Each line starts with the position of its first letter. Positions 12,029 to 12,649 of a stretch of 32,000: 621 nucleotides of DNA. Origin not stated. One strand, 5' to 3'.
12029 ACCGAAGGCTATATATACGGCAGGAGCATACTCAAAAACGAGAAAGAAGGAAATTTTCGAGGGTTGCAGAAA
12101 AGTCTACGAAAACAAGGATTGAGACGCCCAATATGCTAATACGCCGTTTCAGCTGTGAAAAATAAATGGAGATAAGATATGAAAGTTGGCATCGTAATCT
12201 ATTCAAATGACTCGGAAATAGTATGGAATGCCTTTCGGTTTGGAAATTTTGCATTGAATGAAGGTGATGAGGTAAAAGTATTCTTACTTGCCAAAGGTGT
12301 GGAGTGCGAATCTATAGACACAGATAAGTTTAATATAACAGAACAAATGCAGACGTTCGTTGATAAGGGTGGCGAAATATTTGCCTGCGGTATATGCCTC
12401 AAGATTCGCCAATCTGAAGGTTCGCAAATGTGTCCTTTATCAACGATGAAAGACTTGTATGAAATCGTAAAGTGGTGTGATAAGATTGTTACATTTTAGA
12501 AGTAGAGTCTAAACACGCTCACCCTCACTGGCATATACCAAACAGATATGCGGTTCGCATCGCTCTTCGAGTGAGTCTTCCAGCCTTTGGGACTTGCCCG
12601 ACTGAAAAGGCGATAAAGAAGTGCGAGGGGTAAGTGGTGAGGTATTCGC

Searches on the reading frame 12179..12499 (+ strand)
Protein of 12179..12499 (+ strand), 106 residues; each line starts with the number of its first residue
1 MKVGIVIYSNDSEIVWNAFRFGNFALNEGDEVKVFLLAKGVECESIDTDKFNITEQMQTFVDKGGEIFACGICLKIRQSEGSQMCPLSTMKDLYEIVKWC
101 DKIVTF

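Call 12: search_protein_families(library=pfam, proteins=[window:12179-12499:+], max_evalue=0.0001)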
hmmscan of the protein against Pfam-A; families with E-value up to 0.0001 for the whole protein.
window:12179-12499:+ (106 aa): 1 family
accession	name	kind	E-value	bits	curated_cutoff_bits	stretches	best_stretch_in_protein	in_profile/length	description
PF02635.20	DsrE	-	6.8e-11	42.8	22.7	1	1-106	1-116/116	DsrE/DsrF-like family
